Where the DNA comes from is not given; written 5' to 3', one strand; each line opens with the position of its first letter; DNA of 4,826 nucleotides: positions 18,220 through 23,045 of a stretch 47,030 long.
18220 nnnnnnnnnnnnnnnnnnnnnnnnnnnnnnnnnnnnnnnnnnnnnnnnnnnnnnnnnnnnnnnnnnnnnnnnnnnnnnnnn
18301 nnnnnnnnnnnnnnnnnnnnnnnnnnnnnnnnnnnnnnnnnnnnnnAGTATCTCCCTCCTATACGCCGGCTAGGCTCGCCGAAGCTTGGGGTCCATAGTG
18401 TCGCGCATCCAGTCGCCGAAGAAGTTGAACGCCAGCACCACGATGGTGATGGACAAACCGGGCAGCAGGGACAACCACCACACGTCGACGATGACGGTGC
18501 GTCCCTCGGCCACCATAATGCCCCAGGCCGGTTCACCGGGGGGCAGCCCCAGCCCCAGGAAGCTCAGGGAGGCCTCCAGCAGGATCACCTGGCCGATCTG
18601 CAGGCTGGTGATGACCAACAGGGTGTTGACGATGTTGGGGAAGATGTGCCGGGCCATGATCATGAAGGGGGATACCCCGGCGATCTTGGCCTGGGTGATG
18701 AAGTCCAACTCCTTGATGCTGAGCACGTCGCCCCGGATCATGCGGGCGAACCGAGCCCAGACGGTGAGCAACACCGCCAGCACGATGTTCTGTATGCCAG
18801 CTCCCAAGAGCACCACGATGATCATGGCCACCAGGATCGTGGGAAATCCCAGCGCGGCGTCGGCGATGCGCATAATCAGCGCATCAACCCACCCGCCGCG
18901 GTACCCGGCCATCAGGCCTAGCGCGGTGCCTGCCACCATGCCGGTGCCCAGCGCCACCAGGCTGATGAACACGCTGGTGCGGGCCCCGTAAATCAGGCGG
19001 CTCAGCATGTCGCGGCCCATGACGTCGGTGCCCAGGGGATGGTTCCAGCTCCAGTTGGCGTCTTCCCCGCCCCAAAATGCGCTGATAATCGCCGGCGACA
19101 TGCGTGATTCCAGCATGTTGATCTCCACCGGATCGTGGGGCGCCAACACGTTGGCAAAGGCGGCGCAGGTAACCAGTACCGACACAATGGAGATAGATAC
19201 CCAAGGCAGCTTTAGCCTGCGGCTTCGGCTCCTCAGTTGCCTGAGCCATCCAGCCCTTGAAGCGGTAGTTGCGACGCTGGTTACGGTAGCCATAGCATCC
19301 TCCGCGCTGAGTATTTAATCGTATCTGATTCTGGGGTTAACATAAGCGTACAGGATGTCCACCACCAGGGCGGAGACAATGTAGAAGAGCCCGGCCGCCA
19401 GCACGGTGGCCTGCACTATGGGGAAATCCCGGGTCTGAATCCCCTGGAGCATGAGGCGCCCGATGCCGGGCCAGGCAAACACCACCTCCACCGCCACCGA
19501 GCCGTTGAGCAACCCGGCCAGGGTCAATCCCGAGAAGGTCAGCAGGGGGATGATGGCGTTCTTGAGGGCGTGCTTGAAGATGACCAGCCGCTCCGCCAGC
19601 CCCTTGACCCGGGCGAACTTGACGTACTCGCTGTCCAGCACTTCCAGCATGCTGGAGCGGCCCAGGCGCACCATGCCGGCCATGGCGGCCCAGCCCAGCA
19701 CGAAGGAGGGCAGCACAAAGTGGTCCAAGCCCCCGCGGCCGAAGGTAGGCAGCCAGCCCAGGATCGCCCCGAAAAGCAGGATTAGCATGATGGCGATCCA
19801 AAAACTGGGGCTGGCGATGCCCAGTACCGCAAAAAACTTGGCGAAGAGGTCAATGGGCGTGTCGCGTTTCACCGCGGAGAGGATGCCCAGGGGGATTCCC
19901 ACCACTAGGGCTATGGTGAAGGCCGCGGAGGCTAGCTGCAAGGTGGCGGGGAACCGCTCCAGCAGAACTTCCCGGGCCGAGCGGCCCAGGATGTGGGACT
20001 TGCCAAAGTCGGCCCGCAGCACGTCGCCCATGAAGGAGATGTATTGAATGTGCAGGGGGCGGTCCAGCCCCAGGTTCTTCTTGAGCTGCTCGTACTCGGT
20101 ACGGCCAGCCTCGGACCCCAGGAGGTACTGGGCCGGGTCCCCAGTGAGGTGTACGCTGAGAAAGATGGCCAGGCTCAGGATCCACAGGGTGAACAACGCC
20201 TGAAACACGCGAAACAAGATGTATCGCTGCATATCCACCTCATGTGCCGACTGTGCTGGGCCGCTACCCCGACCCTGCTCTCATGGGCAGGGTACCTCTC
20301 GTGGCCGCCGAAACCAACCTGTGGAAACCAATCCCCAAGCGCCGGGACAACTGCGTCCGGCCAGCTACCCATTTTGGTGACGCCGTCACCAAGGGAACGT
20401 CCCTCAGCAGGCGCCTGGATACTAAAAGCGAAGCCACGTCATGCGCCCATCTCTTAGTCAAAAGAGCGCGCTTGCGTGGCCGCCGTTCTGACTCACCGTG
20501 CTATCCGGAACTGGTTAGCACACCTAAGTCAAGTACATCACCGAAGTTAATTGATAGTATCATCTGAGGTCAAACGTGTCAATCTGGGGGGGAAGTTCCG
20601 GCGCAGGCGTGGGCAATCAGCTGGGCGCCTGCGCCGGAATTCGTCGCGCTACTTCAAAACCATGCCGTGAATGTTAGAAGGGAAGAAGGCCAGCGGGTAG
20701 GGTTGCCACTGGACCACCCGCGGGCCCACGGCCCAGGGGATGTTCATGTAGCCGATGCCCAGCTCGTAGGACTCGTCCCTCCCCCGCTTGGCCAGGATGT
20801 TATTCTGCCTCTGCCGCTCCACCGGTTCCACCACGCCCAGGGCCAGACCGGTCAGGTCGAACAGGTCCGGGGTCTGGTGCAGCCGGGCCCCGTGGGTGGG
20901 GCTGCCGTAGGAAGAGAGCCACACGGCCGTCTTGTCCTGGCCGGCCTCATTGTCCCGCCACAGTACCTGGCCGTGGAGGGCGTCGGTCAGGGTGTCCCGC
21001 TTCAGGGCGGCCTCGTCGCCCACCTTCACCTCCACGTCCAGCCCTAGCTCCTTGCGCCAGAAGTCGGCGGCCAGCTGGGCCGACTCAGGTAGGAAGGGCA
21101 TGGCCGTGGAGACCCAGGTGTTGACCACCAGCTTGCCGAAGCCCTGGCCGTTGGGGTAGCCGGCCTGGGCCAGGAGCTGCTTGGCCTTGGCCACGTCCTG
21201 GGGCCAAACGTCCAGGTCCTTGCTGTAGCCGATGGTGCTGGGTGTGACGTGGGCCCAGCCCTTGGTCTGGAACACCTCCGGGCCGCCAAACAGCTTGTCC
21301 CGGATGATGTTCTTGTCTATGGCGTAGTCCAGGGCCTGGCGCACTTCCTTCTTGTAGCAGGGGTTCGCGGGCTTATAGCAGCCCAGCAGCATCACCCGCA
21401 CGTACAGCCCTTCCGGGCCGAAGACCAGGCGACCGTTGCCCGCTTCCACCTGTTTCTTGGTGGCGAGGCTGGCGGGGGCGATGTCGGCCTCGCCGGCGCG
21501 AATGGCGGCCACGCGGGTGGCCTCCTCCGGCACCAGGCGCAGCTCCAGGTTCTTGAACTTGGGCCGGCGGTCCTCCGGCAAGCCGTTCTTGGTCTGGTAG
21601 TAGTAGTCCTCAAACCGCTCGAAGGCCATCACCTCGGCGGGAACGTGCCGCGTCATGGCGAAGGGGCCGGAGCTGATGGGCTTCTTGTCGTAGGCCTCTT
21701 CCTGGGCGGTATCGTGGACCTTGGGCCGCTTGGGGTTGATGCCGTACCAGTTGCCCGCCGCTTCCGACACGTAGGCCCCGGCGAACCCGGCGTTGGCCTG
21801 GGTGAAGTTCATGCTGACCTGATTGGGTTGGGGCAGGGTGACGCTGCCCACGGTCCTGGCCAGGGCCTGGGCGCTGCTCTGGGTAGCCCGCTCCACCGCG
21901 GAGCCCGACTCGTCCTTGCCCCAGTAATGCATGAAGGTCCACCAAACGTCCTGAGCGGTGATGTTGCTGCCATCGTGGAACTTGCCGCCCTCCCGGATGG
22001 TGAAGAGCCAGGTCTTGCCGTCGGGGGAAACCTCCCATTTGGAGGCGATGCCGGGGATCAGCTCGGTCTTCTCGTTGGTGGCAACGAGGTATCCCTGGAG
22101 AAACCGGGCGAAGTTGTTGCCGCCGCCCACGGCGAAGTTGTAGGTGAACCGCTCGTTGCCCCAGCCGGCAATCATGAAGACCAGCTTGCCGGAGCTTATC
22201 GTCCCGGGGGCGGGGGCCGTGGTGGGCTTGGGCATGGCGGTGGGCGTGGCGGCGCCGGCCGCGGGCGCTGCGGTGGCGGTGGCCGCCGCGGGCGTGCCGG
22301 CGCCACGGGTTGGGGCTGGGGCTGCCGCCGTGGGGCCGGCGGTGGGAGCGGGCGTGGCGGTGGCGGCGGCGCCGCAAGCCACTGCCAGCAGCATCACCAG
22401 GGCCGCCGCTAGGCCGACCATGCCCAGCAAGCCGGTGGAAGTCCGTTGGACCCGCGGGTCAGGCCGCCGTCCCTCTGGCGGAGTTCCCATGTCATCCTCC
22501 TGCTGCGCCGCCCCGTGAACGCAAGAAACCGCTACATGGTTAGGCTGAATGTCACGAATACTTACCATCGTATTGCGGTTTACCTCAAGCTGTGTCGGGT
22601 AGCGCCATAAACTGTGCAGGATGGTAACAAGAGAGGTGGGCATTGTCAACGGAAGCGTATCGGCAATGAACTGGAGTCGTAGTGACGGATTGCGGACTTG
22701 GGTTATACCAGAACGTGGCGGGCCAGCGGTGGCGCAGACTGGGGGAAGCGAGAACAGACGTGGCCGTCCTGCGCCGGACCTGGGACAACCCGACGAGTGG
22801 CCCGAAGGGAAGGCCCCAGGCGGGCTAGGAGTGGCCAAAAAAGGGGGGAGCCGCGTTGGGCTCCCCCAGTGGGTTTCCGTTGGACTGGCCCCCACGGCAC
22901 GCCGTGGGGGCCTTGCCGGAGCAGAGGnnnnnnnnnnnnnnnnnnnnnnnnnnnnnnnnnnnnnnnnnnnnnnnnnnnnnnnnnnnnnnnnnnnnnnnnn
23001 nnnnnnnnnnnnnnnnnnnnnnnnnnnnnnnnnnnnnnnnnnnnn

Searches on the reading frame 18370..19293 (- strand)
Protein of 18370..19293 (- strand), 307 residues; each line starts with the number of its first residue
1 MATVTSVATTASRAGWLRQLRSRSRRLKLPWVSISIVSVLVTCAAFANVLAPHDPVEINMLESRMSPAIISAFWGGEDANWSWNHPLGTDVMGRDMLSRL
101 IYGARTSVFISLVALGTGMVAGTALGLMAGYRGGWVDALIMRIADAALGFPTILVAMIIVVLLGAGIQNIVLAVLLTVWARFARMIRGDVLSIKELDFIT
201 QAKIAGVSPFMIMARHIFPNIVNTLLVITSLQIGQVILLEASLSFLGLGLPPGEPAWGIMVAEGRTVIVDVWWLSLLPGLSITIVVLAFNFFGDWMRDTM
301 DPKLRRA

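Call 73: search_protein_families(library=pfam, proteins=[window:18370-19293:-], max_evalue=0.0001)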
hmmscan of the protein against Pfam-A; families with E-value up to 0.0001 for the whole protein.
window:18370-19293:- (307 aa): 1 family
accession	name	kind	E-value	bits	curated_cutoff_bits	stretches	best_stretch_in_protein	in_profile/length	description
PF00528.27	BPD_transp_1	-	1.2e-30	107.1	26.4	1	122-306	1-184/184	Binding-protein-dependent transport system inner membrane component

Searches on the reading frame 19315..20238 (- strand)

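Call 73: search_protein_families(library=pfam, proteins=[window:19315-20238:-], max_evalue=0.0001)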
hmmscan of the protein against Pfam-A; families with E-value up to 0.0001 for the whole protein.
window:19315-20238:- (307 aa): 2 families
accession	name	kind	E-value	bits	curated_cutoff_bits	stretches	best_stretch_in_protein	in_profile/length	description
PF00528.27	BPD_transp_1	-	1.8e-43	148.8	26.4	1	114-305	1-183/184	Binding-protein-dependent transport system inner membrane component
PF19300.4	BPD_transp_1_N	-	1.2e-10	42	23.8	1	3-102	1-113/114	Binding-prot-dependent transport system membrane comp, N-term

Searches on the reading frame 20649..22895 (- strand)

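Call 43: search_protein_families(library=pfam, proteins=[window:20649-22895:-], max_evalue=0.001)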
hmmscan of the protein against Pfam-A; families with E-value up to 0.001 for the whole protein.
window:20649-22895:- (748 aa): 1 family
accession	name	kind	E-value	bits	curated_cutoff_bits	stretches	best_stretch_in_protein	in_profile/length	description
PF00496.27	SBP_bac_5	-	1.3e-65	222.4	32.4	1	278-634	1-332/368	Bacterial extracellular solute-binding proteins, family 5 Middle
